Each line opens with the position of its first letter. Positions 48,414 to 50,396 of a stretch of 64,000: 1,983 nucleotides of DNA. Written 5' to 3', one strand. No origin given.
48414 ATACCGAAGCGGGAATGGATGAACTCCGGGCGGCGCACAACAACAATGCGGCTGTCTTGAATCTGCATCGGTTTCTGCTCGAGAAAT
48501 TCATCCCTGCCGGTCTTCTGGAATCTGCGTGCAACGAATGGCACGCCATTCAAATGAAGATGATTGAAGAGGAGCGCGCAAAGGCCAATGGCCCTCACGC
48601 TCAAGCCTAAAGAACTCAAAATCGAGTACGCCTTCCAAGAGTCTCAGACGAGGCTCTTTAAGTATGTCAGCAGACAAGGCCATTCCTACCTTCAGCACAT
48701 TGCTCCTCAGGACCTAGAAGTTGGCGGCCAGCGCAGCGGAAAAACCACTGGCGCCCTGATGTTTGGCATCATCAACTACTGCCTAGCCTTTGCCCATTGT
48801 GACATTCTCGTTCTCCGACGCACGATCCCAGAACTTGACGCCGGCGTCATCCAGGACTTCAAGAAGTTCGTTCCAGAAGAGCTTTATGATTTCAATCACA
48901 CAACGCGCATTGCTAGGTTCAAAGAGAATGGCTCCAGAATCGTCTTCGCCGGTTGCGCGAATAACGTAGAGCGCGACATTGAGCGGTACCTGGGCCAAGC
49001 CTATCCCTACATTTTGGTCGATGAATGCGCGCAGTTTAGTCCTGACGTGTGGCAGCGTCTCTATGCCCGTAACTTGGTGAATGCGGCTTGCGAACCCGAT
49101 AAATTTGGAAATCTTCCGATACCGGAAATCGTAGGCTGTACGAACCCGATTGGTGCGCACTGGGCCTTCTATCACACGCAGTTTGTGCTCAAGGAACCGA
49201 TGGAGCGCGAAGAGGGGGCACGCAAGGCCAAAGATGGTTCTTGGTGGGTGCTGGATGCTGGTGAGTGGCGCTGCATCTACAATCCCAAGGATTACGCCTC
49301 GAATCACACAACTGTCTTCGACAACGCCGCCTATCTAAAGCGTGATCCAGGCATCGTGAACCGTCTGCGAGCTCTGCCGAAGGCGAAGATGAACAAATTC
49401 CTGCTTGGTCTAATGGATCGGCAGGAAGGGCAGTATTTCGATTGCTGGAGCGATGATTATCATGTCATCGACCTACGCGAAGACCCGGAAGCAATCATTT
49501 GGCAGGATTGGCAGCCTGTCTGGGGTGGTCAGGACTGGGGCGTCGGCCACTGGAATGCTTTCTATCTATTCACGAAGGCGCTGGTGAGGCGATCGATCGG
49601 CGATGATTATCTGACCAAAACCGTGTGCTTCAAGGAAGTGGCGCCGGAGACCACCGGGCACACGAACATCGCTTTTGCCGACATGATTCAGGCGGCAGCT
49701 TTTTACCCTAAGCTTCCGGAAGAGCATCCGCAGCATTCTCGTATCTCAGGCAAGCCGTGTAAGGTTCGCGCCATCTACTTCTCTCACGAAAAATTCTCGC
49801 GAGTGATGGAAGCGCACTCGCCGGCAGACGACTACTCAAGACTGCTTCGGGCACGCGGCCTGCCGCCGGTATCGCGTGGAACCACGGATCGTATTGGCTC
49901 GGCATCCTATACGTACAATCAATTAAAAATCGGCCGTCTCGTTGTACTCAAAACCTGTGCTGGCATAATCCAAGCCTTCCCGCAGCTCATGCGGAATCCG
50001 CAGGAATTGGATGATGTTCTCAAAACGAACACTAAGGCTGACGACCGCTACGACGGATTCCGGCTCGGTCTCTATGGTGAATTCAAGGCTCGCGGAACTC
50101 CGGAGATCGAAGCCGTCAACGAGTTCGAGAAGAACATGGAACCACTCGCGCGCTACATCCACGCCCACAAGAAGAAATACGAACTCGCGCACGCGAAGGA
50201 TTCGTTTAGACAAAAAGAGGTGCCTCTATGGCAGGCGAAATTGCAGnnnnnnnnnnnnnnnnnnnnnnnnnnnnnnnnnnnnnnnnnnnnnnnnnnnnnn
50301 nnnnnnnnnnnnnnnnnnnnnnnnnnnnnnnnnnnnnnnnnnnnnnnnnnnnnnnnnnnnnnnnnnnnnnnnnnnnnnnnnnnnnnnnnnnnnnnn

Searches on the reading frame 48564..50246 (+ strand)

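Call 8: search_protein_families(library=phrogs, proteins=[window:48564-50246:+], max_evalue=0.001)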
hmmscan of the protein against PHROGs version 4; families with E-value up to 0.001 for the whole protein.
window:48564-50246:+ (561 aa): 1 family
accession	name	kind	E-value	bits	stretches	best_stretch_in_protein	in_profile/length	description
phrog_979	-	head and packaging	1e-14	55.2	1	48-283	165-405/642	terminase large subunit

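Call 9: search_protein_families(library=pfam, proteins=[window:48564-50246:+], max_evalue=0.001)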
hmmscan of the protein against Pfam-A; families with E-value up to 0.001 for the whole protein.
window:48564-50246:+ (561 aa): 0 families
